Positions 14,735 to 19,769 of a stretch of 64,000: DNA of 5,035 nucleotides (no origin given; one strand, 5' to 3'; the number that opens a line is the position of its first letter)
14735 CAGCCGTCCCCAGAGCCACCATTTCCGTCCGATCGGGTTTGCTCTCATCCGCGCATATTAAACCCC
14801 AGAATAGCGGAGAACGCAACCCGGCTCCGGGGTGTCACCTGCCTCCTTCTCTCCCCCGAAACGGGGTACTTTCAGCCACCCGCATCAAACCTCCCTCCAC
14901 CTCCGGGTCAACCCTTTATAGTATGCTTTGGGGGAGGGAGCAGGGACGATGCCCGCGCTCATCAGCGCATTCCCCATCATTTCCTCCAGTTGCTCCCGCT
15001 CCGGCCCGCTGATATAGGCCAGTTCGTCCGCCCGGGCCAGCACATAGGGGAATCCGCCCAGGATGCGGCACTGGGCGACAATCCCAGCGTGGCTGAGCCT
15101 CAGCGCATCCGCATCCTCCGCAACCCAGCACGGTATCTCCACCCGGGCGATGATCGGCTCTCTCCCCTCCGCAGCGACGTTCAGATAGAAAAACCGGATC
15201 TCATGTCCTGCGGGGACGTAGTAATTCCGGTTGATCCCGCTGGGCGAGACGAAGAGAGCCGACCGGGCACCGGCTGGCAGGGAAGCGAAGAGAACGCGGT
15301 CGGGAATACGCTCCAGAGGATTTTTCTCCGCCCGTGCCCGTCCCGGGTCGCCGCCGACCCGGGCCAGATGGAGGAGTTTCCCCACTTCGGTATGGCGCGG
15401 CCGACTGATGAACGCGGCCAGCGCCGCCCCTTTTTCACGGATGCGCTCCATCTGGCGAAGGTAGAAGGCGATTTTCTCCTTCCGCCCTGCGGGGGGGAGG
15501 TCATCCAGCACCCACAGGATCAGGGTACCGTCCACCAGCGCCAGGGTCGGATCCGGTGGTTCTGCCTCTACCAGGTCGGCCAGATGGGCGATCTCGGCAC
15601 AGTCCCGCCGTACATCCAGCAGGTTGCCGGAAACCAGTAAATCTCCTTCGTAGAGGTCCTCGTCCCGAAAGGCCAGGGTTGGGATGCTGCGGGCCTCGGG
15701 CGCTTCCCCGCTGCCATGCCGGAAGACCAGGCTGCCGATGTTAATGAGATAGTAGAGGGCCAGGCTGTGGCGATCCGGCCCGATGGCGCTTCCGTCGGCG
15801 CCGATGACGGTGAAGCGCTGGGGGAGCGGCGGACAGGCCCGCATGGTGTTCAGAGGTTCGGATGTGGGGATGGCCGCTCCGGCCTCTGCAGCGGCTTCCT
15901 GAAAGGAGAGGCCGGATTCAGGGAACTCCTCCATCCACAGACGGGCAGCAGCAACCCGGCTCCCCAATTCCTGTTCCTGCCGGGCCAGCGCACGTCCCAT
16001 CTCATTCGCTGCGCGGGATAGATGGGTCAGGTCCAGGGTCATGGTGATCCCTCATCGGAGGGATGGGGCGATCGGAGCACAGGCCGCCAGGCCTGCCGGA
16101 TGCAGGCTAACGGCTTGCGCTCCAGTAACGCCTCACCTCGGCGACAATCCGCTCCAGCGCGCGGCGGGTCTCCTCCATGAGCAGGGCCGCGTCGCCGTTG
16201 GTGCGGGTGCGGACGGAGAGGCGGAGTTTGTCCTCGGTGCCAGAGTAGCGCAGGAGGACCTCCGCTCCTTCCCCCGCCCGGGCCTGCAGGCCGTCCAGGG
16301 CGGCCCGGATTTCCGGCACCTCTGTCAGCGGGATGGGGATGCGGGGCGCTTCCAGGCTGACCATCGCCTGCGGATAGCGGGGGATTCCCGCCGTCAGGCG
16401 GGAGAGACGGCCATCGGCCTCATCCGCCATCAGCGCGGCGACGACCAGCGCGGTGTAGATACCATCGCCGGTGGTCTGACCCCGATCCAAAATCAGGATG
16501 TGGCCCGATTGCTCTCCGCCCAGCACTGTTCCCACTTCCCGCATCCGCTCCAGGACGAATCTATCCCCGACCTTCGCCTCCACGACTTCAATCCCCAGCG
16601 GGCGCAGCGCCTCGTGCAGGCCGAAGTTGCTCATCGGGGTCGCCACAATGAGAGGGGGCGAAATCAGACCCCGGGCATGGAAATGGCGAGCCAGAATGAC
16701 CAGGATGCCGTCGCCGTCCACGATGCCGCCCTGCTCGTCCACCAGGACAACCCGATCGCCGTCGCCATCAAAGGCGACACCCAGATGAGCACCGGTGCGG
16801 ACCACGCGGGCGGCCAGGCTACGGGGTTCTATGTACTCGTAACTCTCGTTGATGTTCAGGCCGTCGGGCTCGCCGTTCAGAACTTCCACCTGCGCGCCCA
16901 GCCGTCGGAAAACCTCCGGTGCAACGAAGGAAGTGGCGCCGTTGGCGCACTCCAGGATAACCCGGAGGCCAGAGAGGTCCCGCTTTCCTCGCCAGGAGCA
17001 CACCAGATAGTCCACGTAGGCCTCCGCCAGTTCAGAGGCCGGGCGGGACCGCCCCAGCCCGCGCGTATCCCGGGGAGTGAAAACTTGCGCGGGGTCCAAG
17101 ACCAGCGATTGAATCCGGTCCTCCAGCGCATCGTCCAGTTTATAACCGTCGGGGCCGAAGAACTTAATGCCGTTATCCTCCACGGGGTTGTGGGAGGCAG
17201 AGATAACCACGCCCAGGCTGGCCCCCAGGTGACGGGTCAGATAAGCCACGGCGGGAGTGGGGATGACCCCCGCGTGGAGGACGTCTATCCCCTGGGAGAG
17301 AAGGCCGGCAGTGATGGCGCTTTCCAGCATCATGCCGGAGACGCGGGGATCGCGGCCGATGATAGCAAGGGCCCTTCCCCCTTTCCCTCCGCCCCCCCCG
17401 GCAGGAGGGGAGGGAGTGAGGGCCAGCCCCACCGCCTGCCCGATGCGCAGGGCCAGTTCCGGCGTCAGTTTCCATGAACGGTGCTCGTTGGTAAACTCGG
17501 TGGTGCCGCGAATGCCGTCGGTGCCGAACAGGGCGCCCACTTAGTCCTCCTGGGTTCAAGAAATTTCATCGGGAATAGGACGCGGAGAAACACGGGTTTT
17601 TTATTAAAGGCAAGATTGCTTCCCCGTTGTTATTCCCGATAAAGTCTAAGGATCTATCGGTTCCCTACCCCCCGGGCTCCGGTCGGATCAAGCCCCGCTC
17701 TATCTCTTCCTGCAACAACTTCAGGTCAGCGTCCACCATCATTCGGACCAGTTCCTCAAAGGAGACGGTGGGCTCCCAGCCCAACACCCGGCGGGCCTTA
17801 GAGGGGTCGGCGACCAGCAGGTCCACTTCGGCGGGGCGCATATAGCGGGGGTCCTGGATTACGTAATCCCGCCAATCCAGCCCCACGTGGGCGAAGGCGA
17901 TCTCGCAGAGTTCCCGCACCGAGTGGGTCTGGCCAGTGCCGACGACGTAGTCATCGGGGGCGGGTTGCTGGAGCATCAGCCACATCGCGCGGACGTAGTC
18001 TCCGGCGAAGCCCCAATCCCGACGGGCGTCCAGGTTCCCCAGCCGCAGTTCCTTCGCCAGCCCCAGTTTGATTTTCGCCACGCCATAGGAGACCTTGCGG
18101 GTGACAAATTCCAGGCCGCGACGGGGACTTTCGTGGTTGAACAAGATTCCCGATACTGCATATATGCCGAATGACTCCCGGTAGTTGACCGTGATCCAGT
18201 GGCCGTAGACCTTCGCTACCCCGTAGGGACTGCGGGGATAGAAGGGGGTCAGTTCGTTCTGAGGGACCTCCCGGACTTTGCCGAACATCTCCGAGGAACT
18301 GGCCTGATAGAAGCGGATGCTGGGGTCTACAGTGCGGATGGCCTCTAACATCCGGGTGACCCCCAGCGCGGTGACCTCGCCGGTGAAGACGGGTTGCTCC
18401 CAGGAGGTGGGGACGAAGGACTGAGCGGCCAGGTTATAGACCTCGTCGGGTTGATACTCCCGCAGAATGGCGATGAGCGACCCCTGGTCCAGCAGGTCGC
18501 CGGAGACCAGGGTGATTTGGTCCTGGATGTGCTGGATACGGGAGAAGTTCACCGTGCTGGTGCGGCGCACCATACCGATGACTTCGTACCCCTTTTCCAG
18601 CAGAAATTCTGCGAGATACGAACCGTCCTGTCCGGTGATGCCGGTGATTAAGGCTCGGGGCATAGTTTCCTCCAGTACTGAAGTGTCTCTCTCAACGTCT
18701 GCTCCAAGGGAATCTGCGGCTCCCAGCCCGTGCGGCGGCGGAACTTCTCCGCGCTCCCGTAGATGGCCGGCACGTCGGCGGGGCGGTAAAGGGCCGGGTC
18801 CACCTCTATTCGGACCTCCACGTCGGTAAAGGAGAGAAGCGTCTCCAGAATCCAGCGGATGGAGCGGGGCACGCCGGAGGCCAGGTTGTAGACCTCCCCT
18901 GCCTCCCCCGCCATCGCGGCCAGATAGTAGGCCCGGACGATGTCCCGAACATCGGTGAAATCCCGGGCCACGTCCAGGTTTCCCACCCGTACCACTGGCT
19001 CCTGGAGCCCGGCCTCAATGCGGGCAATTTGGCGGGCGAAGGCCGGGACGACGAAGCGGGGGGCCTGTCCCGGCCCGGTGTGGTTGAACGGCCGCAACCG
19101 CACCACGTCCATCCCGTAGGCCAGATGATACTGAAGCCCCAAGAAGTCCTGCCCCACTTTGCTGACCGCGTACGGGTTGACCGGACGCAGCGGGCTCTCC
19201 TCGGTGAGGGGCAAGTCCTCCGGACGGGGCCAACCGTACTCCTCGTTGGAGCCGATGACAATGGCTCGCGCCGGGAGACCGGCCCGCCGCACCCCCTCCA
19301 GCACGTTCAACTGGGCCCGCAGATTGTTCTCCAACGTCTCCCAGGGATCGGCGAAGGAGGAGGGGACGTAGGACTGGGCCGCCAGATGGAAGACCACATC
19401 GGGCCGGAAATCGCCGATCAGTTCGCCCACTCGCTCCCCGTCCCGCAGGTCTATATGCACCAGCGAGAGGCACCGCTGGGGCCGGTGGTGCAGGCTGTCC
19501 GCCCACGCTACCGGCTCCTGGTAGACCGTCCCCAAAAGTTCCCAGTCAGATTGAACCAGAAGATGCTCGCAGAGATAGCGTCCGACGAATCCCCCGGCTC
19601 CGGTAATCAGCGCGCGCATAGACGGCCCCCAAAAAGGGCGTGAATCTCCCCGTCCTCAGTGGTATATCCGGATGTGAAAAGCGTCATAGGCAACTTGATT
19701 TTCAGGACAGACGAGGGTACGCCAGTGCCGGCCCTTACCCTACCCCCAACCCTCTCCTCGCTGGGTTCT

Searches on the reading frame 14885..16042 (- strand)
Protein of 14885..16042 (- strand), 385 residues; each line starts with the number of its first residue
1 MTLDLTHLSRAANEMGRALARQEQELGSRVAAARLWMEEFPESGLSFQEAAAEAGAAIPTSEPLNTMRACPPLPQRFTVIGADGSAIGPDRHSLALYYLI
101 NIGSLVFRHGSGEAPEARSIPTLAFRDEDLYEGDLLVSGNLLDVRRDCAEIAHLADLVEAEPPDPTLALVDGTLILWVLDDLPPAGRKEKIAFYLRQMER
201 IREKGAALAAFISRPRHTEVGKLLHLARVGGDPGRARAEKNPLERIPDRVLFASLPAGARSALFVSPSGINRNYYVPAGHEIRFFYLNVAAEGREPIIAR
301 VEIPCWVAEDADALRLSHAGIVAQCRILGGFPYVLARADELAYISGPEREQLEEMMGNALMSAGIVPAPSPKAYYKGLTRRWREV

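Call 23: search_protein_families(library=pfam, proteins=[window:14885-16042:-])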
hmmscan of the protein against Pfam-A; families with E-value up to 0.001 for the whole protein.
window:14885-16042:- (385 aa): 1 family
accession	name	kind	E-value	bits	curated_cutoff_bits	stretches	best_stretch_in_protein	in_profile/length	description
PF09376.16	NurA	-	6.3e-18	65.6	21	1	78-342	2-252/254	NurA domain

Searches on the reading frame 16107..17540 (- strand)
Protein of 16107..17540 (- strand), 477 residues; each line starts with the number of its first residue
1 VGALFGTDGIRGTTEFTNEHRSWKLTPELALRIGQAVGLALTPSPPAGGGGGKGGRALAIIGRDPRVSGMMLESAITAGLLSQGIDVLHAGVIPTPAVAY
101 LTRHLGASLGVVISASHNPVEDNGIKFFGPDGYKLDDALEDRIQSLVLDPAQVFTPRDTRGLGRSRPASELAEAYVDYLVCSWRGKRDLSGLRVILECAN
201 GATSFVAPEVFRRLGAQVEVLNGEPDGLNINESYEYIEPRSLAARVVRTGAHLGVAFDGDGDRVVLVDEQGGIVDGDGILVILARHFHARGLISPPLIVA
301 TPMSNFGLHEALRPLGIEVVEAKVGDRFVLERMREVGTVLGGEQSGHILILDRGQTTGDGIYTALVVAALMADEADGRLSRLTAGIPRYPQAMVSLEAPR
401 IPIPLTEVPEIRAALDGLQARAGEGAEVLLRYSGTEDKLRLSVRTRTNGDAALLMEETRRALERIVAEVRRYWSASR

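Call 23: search_protein_families(library=pfam, proteins=[window:16107-17540:-])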
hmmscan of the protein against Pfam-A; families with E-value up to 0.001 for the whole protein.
window:16107-17540:- (477 aa): 4 families
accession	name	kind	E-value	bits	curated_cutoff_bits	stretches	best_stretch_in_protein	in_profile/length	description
PF02878.22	PGM_PMM_I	-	2.2e-37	128.2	22.5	1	4-147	3-131/138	Phosphoglucomutase/phosphomannomutase, alpha/beta/alpha domain I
PF02880.22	PGM_PMM_III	-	6.3e-30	104.1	20.7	1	275-386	1-112/115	Phosphoglucomutase/phosphomannomutase, alpha/beta/alpha domain III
PF02879.22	PGM_PMM_II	-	7.8e-17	62.1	29.3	1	174-271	2-103/103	Phosphoglucomutase/phosphomannomutase, alpha/beta/alpha domain II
PF00408.26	PGM_PMM_IV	-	9.3e-05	22.9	23.1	1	405-458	12-65/68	Phosphoglucomutase/phosphomannomutase, C-terminal domain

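Call 26: find_homologous_proteins(query=window:16107-17540:-, max_evalue=1e-50)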
Query window:16107-17540:- (477 aa): 7999 proteins with E <= 1e-50 among 8000 candidates; the best 120 are listed.
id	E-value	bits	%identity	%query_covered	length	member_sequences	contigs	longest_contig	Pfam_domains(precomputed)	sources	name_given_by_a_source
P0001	0.0e+0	1042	100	100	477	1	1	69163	PF02878.23,PF02879.23,PF02880.23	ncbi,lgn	-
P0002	9.5e-269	910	88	99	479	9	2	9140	PF02878.23,PF00408.27,PF02879.23,PF02880.23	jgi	jgi:phosphoglucosamine mutase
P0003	8.6e-268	906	88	99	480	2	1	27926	PF02878.23,PF00408.27,PF02879.23,PF02880.23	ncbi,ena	-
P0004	2.4e-264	895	87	100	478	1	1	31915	PF02878.23,PF02879.23,PF02880.23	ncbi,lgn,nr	ncbi:MAG: phosphoglucosamine mutase [Thermoflexales bacterium]|nr:phosphoglucosamine mutase [Thermof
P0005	6.8e-263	890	87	99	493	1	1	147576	PF02878.23,PF00408.27,PF02879.23,PF02880.23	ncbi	-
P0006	7.0e-263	890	86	99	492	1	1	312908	PF02878.23,PF00408.27,PF02879.23,PF02880.23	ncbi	-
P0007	1.5e-262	889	86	100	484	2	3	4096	PF02878.23,PF02879.23,PF02880.23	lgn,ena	-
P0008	1.8e-260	882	84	99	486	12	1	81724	PF02878.23,PF02879.23,PF02880.23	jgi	-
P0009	2.6e-259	878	85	99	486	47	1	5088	PF02878.23,PF00408.27,PF02879.23,PF02880.23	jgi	-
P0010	7.6e-254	860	83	99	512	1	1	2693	PF02878.23,PF02879.23,PF02880.23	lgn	-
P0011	8.4e-254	860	86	99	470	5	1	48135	PF02878.23,PF02879.23,PF02880.23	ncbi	ncbi:MAG: phosphoglucosamine mutase [Anaerolineae bacterium]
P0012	7.9e-253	857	84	99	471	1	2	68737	PF02878.23,PF02879.23,PF02880.23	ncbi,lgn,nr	ncbi:MAG: phosphoglucosamine mutase [Anaerolineae bacterium]|nr:phosphoglucosamine mutase [Anaerolin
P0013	1.0e-248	843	83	100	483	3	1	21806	PF02878.23,PF02879.23,PF02880.23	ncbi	-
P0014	1.6e-248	843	82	99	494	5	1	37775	PF02878.23,PF02879.23,PF02880.23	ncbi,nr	ncbi:MAG: phosphoglucosamine mutase [Anaerolineae bacterium]|nr:phosphoglucosamine mutase [Anaerolin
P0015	9.8e-246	834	82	100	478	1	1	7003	PF02878.23,PF00408.27,PF02879.23,PF02880.23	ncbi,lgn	-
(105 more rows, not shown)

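Call 27: find_encoding_contigs(protein=P0004, flank=10000, max_places=2)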
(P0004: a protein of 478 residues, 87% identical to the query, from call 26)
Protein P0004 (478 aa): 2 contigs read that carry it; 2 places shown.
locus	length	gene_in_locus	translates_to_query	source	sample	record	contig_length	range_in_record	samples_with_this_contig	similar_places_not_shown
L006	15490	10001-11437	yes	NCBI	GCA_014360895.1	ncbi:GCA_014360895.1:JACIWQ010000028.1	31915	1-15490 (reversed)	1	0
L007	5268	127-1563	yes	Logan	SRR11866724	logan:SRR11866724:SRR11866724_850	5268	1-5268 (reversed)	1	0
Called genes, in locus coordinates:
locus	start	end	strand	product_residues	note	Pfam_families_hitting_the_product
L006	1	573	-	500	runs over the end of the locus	PF01336:tRNA_anti-codon, PF00152:tRNA-synt_2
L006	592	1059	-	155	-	PF03449:GreA_GreB_N, PF01272:GreA_GreB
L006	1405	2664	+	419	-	PF00665:rve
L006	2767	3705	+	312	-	PF00781:DAGK_cat, PF19279:YegS_C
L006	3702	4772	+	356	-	PF01699:Na_Ca_ex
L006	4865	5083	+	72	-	PF11127:YgaP-like_TM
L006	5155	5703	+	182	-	PF02915:Rubrerythrin (faint), PF13668:Ferritin_2 (faint)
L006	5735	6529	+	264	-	PF00753:Lactamase_B, PF19583:ODP (weak), PF12706:Lactamase_B_2 (faint)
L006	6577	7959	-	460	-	PF01979:Amidohydro_1, PF12890:DHOase (weak), PF07969:Amidohydro_3 (weak)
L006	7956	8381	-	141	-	PF01894:YjbQ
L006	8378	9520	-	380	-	PF07719:TPR_2 (faint)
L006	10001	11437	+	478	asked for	PF02878:PGM_PMM_I, PF02879:PGM_PMM_II, PF02880:PGM_PMM_III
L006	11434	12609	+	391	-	PF09376:NurA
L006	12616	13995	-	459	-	PF03816:LytR_cpsA_psr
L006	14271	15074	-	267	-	PF00142:Fer4_NifH (faint), PF01656:CbiA, PF02374:ArsA_ATPase (faint), PF06564:CBP_BcsQ, PF09140:MipZ (faint), PF10609:ParA (weak), PF13614:AAA_31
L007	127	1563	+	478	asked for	PF02878:PGM_PMM_I, PF02879:PGM_PMM_II, PF02880:PGM_PMM_III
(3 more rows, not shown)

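Call 28: find_encoding_contigs(protein=P0005, flank=10000, max_places=2)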
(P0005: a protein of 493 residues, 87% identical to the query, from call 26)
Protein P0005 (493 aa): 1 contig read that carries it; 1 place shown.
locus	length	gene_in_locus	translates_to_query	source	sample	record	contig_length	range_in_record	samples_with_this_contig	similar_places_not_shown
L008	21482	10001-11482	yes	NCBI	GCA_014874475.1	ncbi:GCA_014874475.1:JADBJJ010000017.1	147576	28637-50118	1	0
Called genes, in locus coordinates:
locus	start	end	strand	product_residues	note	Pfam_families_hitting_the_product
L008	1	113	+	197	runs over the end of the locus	PF00070:Pyr_redox (faint), PF00890:FAD_binding_2 (weak), PF01134:GIDA (weak), PF01266:DAO (weak), PF07992:Pyr_redox_2 (faint), PF12831:FAD_oxidored, PF13450:NAD_binding_8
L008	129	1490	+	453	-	PF12797:Fer4_2 (faint), PF13237:Fer4_10, PF14697:Fer4_21, PF12838:Fer4_7, PF13187:Fer4_9, PF25160:LdpA_Fe-S-bd (weak), PF00037:Fer4 (weak), PF12837:Fer4_6 (weak), +1 more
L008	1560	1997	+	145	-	PF02662:FlpD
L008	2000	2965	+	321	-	PF01058:Oxidored_q6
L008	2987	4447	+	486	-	PF27537:HoxH, PF00374:NiFeSe_Hases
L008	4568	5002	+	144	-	PF01597:GCV_H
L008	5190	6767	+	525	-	PF14522:Cytochrome_C7 (faint), PF01292:Ni_hydr_CYTB (faint)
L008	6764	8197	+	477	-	PF09699:Paired_CXXCH_1 (faint), PF14522:Cytochrome_C7 (faint), PF02085:Cytochrom_CIII (faint), PF14537:Cytochrom_c3_2 (weak), PF02665:Nitrate_red_gam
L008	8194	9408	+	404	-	PF12838:Fer4_7 (faint), PF13237:Fer4_10 (faint), PF13183:Fer4_8, PF13534:Fer4_17, PF02754:CCG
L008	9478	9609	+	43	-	-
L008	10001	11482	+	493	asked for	PF02878:PGM_PMM_I, PF02879:PGM_PMM_II, PF02880:PGM_PMM_III, PF00408:PGM_PMM_IV (faint)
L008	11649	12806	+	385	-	PF09376:NurA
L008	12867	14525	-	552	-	PF03816:LytR_cpsA_psr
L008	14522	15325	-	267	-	PF00142:Fer4_NifH (faint), PF01656:CbiA, PF06564:CBP_BcsQ, PF09140:MipZ (faint), PF10609:ParA (weak), PF13614:AAA_31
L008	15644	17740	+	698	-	PF07697:7TMR-HDED, PF07698:7TM-7TMR_HD, PF01966:HD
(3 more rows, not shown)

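Call 29: find_encoding_contigs(protein=P0006, flank=10000, max_places=2)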
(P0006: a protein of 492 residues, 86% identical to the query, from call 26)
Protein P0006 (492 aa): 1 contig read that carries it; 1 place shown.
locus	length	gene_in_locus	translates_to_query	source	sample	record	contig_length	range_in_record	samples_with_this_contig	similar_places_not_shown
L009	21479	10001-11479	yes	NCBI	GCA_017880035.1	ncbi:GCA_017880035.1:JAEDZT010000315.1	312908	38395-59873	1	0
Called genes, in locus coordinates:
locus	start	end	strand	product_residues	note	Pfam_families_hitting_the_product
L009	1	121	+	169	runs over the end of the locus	PF00293:NUDIX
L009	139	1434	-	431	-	PF01547:SBP_bac_1, PF13416:SBP_bac_8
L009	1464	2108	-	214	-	PF00293:NUDIX, PF19368:WHD_AraR, PF21906:WHD_NrtR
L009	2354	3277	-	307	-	PF00288:GHMP_kinases_N, PF08544:GHMP_kinases_C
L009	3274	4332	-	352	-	PF00291:PALP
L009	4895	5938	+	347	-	PF01370:Epimerase, PF02719:Polysacc_synt_2, PF04321:RmlD_sub_bind (weak), PF16363:GDP_Man_Dehyd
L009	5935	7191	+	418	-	PF13304:AAA_21, PF13175:AAA_15 (weak)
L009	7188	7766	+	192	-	-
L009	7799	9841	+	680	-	PF01370:Epimerase, PF04321:RmlD_sub_bind (weak), PF16363:GDP_Man_Dehyd, PF14528:LAGLIDADG_3 (faint), PF01370:Epimerase, PF16363:GDP_Man_Dehyd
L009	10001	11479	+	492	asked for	PF02878:PGM_PMM_I, PF02879:PGM_PMM_II, PF02880:PGM_PMM_III, PF00408:PGM_PMM_IV (faint)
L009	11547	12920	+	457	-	-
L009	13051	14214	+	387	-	PF09376:NurA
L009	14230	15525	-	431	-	PF03816:LytR_cpsA_psr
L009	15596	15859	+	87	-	-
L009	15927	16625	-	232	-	PF01656:CbiA (weak), PF06564:CBP_BcsQ (faint), PF13614:AAA_31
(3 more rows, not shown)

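Call 93: find_encoding_contigs(protein=P0003, flank=10000, max_places=1)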
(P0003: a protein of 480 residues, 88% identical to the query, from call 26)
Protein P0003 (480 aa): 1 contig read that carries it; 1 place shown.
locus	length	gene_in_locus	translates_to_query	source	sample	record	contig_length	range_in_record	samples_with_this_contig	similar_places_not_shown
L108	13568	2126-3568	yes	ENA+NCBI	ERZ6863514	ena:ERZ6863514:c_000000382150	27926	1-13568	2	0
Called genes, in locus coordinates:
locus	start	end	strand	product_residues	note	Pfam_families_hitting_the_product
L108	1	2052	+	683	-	PF01370:Epimerase, PF04321:RmlD_sub_bind (weak), PF16363:GDP_Man_Dehyd, PF14528:LAGLIDADG_3 (faint), PF01370:Epimerase, PF16363:GDP_Man_Dehyd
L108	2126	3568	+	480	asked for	PF02878:PGM_PMM_I, PF02879:PGM_PMM_II, PF02880:PGM_PMM_III, PF00408:PGM_PMM_IV (weak)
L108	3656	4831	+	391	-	PF09376:NurA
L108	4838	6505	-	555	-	PF03816:LytR_cpsA_psr, PF13399:LytR_C (weak)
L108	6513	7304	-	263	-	PF00142:Fer4_NifH (faint), PF01656:CbiA, PF02374:ArsA_ATPase (faint), PF06564:CBP_BcsQ, PF09140:MipZ (faint), PF10609:ParA (weak), PF13614:AAA_31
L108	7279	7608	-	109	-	-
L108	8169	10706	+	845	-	PF17764:PriA_3primeBD, PF00270:DEAD, PF04851:ResIII, PF18319:Zn_ribbon_PriA, PF00271:Helicase_C (weak), PF18074:PriA_C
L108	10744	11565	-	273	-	PF11967:RecO_N, PF02565:RecO_C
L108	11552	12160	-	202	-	PF01121:CoaE, PF13671:AAA_33 (faint)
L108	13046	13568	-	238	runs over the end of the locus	PF14014:DUF4230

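Call 94: find_encoding_contigs(protein=P0002, flank=10000, max_places=2)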
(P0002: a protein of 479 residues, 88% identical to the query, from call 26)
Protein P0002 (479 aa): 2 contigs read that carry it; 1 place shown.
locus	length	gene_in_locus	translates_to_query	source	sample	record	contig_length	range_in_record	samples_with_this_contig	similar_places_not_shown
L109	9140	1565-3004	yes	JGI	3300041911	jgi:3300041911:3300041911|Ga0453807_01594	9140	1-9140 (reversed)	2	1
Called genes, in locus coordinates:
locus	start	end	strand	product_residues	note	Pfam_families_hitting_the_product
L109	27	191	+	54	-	-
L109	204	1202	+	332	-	PF01370:Epimerase, PF04321:RmlD_sub_bind, PF16363:GDP_Man_Dehyd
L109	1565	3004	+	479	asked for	PF02878:PGM_PMM_I, PF02879:PGM_PMM_II, PF02880:PGM_PMM_III, PF00408:PGM_PMM_IV (faint)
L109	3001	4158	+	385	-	PF09376:NurA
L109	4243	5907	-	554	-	PF01642:MM_CoA_mutase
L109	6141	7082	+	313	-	PF01180:DHO_dh, PF01207:Dus (faint), PF01070:FMN_dh (weak), PF03060:NMO (weak)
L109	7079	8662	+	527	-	PF03990:DUF348, PF07501:G5, PF00930:DPPIV_N (faint), PF26549:Tricorn_N (weak), PF07676:PD40 (faint)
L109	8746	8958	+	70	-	-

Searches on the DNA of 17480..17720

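Call 75: search_rna_families(source=window, start=17480, end=17720, threshold=evalue, max_evalue=1)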
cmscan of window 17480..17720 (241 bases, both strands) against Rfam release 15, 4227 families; matches with E-value up to 1: 0.
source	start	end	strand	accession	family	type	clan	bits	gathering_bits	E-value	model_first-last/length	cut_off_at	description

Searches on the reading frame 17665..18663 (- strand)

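Call 23: search_protein_families(library=pfam, proteins=[window:17665-18663:-])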
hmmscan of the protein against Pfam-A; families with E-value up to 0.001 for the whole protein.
window:17665-18663:- (332 aa): 6 families
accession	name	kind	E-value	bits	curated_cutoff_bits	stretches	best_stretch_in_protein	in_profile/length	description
PF16363.11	GDP_Man_Dehyd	-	2e-137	458.6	27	1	5-309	1-332/332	GDP-mannose 4,6 dehydratase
PF01370.27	Epimerase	-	6.2e-73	245.6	20.9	1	4-242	1-240/240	NAD dependent epimerase/dehydratase family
PF04321.23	RmlD_sub_bind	-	6e-08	32.5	27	1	4-173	3-151/287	RmlD substrate binding domain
PF05368.20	NmrA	-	4e-05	23.8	27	1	5-68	6-68/298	NmrA-like family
PF02719.21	Polysacc_synt_2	-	0.00025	20.8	20.2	1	5-108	2-114/293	Polysaccharide biosynthesis protein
PF13460.12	NAD_binding_10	-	0.00032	21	27.2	1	8-68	1-59/184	NAD(P)H-binding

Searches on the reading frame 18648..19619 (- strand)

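Call 23: search_protein_families(library=pfam, proteins=[window:18648-19619:-])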
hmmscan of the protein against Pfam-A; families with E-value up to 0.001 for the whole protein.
window:18648-19619:- (323 aa): 5 families
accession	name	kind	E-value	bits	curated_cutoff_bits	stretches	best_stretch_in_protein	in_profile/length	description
PF16363.11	GDP_Man_Dehyd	-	9.1e-69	232.9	27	1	4-312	1-332/332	GDP-mannose 4,6 dehydratase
PF01370.27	Epimerase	-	4e-54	184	20.9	1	3-247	1-240/240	NAD dependent epimerase/dehydratase family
PF02719.21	Polysacc_synt_2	-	5.3e-13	49.2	20.2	1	4-114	2-119/293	Polysaccharide biosynthesis protein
PF04321.23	RmlD_sub_bind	-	1.7e-06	27.8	27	1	1-154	1-129/287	RmlD substrate binding domain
PF01073.25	3Beta_HSD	-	3.3e-05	23.5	22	1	4-116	1-109/280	3-beta hydroxysteroid dehydrogenase/isomerase family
